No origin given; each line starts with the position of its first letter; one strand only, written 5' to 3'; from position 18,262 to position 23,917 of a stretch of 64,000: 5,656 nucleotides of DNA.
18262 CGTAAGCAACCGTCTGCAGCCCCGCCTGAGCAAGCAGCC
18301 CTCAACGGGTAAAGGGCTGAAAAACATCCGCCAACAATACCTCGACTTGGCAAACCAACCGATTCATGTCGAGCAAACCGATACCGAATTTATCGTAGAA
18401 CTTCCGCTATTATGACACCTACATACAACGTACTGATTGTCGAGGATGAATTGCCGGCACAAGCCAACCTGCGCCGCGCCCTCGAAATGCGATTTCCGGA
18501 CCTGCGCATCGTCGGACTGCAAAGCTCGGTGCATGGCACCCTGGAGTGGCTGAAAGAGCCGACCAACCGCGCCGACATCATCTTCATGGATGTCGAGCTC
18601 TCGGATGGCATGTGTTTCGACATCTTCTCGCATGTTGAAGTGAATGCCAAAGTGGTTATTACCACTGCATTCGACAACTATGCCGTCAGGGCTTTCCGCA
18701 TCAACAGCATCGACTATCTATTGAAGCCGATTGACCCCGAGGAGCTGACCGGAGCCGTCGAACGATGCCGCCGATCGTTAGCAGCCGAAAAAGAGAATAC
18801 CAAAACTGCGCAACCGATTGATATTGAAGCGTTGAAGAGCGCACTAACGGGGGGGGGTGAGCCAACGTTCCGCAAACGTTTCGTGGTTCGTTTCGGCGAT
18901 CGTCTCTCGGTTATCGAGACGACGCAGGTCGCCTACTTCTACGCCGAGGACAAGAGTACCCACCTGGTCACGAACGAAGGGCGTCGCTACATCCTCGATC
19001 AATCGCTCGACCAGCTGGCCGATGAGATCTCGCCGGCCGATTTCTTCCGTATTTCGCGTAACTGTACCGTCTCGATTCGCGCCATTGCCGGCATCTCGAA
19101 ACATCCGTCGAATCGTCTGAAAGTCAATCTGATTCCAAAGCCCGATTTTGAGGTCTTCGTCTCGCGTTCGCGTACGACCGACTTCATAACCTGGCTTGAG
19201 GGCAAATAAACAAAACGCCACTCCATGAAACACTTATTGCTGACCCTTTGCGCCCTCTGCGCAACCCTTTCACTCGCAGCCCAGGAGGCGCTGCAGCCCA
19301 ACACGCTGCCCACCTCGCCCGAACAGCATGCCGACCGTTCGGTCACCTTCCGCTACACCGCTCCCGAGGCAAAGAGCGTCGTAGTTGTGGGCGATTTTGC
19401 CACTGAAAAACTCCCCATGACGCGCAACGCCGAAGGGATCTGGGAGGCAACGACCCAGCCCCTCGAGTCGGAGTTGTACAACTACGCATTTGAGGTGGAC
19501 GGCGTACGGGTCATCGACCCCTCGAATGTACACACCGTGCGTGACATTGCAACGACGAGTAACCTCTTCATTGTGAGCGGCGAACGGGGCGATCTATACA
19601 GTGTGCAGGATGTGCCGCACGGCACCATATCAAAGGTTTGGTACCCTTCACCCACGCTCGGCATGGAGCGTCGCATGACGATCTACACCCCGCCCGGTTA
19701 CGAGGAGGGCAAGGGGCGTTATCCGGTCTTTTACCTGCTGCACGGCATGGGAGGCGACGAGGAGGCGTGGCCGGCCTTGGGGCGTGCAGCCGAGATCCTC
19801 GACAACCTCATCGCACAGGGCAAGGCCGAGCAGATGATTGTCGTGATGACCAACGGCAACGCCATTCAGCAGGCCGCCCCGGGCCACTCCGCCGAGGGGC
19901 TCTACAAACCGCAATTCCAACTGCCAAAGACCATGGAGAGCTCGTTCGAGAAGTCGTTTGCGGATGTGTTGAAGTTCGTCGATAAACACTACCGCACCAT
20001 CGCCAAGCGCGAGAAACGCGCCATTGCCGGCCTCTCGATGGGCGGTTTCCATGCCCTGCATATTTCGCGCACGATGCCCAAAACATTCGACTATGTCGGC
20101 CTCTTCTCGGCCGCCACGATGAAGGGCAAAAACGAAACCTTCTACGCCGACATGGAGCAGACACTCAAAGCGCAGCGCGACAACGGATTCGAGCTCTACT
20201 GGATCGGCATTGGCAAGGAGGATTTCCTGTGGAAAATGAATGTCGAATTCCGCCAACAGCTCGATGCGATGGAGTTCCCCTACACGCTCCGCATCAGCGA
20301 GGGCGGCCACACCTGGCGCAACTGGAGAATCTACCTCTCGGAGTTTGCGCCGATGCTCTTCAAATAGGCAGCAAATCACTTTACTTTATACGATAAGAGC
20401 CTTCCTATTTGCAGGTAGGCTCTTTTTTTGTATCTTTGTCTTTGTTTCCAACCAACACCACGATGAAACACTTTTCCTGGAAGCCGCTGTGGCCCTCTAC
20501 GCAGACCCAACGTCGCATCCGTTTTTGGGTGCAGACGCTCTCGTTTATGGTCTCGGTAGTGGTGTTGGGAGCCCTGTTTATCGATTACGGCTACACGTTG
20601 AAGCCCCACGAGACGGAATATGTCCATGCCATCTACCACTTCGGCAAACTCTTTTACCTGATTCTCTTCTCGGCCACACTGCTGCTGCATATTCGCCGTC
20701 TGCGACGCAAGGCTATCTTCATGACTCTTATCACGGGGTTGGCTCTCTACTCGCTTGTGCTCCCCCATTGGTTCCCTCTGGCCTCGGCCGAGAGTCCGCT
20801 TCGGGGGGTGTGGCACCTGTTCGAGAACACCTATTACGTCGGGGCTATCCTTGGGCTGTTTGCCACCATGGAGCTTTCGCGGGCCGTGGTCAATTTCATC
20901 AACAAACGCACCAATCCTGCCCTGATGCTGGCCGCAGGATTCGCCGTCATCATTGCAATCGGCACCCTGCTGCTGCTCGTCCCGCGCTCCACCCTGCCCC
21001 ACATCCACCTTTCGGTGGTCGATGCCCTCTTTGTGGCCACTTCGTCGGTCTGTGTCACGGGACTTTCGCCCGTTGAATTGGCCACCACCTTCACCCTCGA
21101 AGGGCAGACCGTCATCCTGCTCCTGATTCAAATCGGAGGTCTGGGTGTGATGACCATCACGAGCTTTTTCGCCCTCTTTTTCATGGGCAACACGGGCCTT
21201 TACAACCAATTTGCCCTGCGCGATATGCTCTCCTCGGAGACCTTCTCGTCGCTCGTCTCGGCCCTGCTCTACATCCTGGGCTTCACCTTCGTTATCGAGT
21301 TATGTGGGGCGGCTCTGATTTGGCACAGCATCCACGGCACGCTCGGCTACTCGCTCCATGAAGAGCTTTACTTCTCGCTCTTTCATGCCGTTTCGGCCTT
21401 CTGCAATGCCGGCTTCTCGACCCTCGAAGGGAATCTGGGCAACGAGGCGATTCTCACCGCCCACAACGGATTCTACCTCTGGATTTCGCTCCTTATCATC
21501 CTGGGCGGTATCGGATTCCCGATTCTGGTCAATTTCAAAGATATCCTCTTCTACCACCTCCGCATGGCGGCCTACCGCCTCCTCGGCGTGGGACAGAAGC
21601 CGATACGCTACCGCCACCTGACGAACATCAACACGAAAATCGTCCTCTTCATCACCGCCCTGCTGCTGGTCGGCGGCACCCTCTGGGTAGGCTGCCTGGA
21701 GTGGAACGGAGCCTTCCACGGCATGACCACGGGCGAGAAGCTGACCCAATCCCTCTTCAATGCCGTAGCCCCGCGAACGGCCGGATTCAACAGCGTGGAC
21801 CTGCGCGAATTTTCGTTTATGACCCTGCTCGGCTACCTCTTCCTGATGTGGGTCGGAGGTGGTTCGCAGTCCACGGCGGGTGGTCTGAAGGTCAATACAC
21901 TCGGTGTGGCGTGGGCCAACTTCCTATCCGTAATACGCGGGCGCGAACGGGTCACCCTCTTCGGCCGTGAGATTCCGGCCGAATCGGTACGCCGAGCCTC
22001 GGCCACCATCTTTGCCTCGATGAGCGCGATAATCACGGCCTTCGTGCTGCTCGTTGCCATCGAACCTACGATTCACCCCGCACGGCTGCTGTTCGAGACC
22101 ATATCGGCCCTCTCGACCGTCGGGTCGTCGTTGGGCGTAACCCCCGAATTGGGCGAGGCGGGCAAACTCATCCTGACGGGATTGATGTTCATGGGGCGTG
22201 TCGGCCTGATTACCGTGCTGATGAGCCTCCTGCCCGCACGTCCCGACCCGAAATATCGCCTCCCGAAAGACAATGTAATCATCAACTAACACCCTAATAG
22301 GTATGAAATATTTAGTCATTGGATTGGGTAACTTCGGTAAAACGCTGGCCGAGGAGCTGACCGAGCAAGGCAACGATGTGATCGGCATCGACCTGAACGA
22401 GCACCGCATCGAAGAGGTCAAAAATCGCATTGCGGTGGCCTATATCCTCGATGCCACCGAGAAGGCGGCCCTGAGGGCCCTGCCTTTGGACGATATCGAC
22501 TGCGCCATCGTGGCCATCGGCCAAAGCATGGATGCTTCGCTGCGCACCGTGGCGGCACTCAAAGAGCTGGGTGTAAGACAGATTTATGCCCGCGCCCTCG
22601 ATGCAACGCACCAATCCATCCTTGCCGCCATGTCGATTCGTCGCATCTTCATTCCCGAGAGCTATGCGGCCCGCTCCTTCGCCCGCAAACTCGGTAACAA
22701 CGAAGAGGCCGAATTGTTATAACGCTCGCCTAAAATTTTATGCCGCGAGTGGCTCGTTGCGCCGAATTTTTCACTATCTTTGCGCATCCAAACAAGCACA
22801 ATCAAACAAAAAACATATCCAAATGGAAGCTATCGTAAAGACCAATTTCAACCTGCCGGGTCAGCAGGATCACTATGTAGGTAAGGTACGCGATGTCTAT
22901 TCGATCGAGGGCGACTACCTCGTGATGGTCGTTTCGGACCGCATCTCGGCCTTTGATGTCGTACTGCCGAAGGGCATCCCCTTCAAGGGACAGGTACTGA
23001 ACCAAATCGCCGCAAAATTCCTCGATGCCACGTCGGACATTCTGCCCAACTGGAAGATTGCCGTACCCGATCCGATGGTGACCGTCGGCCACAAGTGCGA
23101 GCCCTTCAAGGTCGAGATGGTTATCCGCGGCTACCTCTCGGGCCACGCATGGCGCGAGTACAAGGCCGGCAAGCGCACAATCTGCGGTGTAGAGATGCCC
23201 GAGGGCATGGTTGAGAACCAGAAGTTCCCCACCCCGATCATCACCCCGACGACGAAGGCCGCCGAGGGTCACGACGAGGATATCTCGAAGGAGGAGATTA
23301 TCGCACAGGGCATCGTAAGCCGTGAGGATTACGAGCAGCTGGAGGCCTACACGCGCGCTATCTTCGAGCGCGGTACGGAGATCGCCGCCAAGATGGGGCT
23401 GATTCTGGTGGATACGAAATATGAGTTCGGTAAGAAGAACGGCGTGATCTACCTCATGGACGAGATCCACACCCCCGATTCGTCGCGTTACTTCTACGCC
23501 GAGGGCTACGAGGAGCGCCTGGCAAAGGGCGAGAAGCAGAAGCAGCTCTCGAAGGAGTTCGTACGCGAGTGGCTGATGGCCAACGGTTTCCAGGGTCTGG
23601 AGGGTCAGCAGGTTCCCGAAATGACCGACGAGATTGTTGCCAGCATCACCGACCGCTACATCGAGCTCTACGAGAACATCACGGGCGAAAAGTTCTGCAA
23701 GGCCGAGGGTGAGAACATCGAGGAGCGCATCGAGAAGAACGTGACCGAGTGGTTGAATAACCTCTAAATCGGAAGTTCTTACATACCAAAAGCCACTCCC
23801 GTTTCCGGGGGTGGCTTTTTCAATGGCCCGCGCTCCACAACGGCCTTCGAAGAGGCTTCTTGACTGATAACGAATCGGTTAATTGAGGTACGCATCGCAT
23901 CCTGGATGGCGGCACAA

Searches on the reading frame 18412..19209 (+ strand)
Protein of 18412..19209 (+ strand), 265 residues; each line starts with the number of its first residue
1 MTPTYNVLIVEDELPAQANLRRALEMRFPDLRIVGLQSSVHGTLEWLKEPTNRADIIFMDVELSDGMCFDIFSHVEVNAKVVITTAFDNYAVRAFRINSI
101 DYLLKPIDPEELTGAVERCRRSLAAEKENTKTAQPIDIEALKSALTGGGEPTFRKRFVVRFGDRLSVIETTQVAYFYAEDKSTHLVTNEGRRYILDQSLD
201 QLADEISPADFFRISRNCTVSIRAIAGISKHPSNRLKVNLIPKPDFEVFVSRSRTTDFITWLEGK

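Call 3: search_protein_families(library=pfam, proteins=[window:18412-19209:+])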
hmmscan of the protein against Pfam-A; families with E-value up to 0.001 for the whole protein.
window:18412-19209:+ (265 aa): 2 families
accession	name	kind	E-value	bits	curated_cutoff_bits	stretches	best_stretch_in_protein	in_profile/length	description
PF04397.21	LytTR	-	1.8e-16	60.6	22.6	1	164-262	2-97/98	LytTr DNA-binding domain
PF00072.30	Response_reg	-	3.4e-12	47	30.2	1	7-116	1-110/111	Response regulator receiver domain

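Call 23: search_solved_structures(query=window:18412-19209:+, max_evalue=0.01, show_alignments=2)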
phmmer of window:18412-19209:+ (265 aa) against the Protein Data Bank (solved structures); distinct sequences matched with E-value up to 0.01: 26.
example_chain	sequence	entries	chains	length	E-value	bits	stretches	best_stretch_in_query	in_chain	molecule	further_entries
6m8o_A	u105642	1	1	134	2.4e-11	46.8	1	8-130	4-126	DNA-binding response regulator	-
6swf_A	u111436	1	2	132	4e-09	39.5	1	5-127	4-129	Two-component response regulator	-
6swb_A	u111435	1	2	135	5.4e-09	39.1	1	5-127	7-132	Two-component response regulator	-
2qv0_A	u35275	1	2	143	8.4e-08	35.2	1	6-120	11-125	Protein mrkE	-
6swl_A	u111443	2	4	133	2.4e-05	27.2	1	6-127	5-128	Two-component response regulator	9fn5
9xzo_A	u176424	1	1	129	0.00027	23.7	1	6-118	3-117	De novo protein M1X0B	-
2qsj_A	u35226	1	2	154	0.00034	23.4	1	7-117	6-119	DNA-binding response regulator, LuxR family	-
1zh2_A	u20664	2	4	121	0.00073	22.3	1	6-115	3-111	KDP operon transcriptional regulatory protein kdpE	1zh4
3q9s_A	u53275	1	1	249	0.00089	22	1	7-125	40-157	DNA-binding response regulator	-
3jte_A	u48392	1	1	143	0.001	21.8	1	6-128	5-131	Response regulator receiver protein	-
4kny_A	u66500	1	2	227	0.0017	21.1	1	6-118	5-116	KDP operon transcriptional regulatory protein KdpE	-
4kfc_A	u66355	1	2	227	0.0017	21.1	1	6-118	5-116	KDP operon transcriptional regulatory protein KdpE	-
6lgq_D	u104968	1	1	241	0.0017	21.1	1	5-118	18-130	DNA-binding response regulator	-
5x5j_A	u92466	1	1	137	0.0018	21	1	52-122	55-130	AdeR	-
5xjp_A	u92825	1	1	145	0.0018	21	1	52-124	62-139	AdeR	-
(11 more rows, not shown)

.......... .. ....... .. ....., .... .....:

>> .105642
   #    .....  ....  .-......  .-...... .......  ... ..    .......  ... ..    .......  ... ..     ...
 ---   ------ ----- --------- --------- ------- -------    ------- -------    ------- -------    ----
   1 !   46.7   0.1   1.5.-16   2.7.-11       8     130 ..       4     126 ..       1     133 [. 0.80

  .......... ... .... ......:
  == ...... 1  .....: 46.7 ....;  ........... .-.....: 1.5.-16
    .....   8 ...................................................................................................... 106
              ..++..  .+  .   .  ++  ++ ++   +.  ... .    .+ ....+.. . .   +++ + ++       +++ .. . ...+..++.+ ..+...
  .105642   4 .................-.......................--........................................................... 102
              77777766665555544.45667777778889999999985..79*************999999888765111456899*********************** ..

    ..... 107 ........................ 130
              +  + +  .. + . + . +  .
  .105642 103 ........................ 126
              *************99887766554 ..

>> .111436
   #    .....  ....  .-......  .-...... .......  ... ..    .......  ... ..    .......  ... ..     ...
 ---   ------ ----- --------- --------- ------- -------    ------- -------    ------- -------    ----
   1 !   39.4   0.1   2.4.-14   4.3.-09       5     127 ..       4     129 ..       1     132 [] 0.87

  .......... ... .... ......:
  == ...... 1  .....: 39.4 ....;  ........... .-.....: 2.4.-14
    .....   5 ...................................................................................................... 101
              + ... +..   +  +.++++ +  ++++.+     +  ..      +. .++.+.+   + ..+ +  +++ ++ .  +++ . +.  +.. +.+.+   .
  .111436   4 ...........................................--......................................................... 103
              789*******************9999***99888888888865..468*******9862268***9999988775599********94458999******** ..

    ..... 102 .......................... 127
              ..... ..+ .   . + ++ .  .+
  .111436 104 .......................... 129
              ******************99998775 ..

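Call 47: search_protein_families(library=ncbifam, proteins=[window:18412-19209:+], max_evalue=0.001)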
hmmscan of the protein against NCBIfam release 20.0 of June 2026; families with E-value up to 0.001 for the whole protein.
window:18412-19209:+ (265 aa): 19 families
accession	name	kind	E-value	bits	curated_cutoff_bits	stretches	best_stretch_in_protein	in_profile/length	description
NF008677.0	PRK11697.1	equivalog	3e-23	82.4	246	1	6-252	3-225/238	two-component system response regulator BtsR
NF010684.1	PRK14084.1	equivalog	1.2e-22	80.8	375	1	6-258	2-248/254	response regulator transcription factor LytR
NF033791.1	ActR_PrrA_rreg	equivalog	5.3e-11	42.8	250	1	6-139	3-136/173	ActR/PrrA/RegA family redox response regulator transcription factor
NF049963.1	RespRegFlgRCampy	domain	4.8e-08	32.3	750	1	6-131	2-126/429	fla regulon two-component system response regulator FlgR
NF008469.0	PRK11361.1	equivalog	5.2e-07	28.7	714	1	1-131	1-131/461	acetoacetate metabolism transcriptional regulator AtoC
NF007750.0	PRK10430.1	equivalog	2.7e-06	27.1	262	1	6-124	3-125/239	two-component system response regulator DcuR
TIGR01818.1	ntrC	equivalog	4.1e-06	25.9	558.6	1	7-133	1-127/463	nitrogen regulation protein NR(I)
NF047785.1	respo_reg_MadR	equivalog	1.5e-05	24.4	300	1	7-126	3-127/209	MadR family response regulator transcription factor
NF012227.0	AdeR_RR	equivalog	2e-05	24.2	340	1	51-132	53-139/239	efflux system response regulator transcription factor AdeR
NF007820.0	PRK10529.1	equivalog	3.4e-05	23.4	325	1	6-128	3-124/225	two-component system response regulator KdpE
TIGR01387.1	cztR_silR_copR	subfamily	6.8e-05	22.6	279.2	1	8-142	2-136/218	heavy metal response regulator transcription factor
NF007935.0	PRK10651.1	equivalog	7.2e-05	22.1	250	1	6-118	8-122/216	two-component system response regulator NarL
NF041946.1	LuxO_transreg_Vib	equivalog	8.6e-05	21.5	800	1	41-131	30-123/463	quorum-sensing sigma-54 dependent transcriptional regulator LuxO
NF045944.1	ResRegRpaBCyano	equivalog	0.00013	21.4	330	1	9-134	2-126/229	response regulator transcription factor RpaB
NF006900.1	PRK09390.1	equivalog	0.00015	21.4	255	1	1-136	1-136/203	response regulator FixJ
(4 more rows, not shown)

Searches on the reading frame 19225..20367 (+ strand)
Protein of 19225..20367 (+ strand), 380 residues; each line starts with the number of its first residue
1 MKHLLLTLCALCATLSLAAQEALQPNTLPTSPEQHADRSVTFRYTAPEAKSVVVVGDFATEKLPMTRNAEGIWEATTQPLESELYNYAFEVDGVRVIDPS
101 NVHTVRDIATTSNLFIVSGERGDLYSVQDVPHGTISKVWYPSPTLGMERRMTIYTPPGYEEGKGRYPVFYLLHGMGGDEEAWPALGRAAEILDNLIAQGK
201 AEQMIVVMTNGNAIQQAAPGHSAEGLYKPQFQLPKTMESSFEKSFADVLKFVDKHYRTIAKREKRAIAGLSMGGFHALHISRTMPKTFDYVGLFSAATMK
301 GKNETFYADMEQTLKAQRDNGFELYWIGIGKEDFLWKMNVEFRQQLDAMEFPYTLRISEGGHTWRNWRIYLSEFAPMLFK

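Call 3: search_protein_families(library=pfam, proteins=[window:19225-20367:+])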
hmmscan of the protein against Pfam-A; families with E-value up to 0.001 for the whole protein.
window:19225-20367:+ (380 aa): 4 families
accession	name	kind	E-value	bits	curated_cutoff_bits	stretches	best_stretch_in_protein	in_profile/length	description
PF00756.26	Esterase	-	4.6e-26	92.6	22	1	142-372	1-245/251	Putative esterase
PF02922.24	CBM_48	-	9.5e-08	32.7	22.4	1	36-93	10-72/83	Carbohydrate-binding module 48 (Isoamylase N-terminal domain)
PF12146.15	Hydrolase_4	-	4.9e-05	23.2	27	1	239-303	53-115/239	Serine aminopeptidase, S33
PF22019.2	GlgB_N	-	0.00014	22.3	27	1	37-92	26-81/94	alpha-1,4-glucan branching enzyme GlgB, N-terminal domain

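Call 47: search_protein_families(library=ncbifam, proteins=[window:19225-20367:+], max_evalue=0.001)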
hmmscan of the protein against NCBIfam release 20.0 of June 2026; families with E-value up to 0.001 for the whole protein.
window:19225-20367:+ (380 aa): 6 families
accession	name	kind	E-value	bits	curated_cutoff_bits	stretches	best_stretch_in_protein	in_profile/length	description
NF041944.1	Xylase_Ferestase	equivalog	3.3e-44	151.2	1200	1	33-380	364-694/694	bifunctional endo-1,4-beta-xylanase/feruloyl esterase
NF007758.0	PRK10439.1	equivalog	3.8e-08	32.7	222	1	98-371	145-403/418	enterochelin esterase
NF050058.1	e_dPHAscl_type1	hypoth_equivalog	1.4e-06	28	150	1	147-306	6-147/276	extracellular catalytic domain type 1 short-chain-length polyhydroxyalkanoate depolymerase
NF008967.0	PRK12313.1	equivalog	3.1e-06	25.8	577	1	34-100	34-107/633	1,4-alpha-glucan branching protein GlgB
TIGR02821.1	fghA_ester_D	equivalog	5.6e-06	26.1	281.7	1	132-295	10-170/275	S-formylglutathione hydrolase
NF058612.1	GTNG0744Estse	equivalog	0.00044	20.3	450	0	180-368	47-229/242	GTNG_0744 family esterase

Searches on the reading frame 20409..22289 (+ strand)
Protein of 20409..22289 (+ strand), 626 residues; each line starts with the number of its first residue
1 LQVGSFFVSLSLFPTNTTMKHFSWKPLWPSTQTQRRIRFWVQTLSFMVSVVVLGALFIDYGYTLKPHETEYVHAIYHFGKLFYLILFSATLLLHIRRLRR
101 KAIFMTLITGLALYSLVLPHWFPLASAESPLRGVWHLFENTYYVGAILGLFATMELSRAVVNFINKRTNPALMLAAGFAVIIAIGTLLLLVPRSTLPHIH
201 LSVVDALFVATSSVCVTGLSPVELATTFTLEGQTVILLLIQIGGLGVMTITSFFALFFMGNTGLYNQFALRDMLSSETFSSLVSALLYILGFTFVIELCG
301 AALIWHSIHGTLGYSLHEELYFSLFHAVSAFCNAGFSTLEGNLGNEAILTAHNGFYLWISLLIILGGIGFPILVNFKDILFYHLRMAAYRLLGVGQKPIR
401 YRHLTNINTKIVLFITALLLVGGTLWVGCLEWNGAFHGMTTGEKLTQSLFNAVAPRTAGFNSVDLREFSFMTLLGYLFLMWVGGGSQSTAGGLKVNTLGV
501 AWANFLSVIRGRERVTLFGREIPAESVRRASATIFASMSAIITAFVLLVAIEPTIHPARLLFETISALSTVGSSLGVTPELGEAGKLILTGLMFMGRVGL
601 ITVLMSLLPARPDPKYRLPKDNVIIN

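Call 35: search_protein_families(library=pfam, proteins=[window:20409-22289:+])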
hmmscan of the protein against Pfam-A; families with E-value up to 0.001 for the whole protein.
window:20409-22289:+ (626 aa): 1 family
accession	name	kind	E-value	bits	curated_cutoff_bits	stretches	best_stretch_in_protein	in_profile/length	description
PF02386.22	TrkH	-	8.5e-46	156.9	27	1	193-606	49-489/502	Cation transport protein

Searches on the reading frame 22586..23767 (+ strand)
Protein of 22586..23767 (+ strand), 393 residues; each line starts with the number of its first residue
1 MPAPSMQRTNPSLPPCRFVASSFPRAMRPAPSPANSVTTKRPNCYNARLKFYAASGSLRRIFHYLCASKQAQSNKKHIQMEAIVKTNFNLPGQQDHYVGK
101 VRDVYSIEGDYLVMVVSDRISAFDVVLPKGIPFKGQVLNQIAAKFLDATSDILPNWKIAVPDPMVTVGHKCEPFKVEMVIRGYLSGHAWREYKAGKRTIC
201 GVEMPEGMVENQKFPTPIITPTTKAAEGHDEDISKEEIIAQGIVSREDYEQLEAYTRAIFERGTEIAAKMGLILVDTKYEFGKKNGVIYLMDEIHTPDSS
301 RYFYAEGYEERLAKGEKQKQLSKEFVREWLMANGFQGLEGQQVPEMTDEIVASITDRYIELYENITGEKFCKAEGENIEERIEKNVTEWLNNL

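Call 35: search_protein_families(library=pfam, proteins=[window:22586-23767:+])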
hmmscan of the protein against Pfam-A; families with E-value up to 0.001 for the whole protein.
window:22586-23767:+ (393 aa): 1 family
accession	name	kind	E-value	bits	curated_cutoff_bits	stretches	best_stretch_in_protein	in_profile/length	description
PF01259.24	SAICAR_synt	-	8.4e-71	238.9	20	1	97-332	3-221/233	SAICAR synthetase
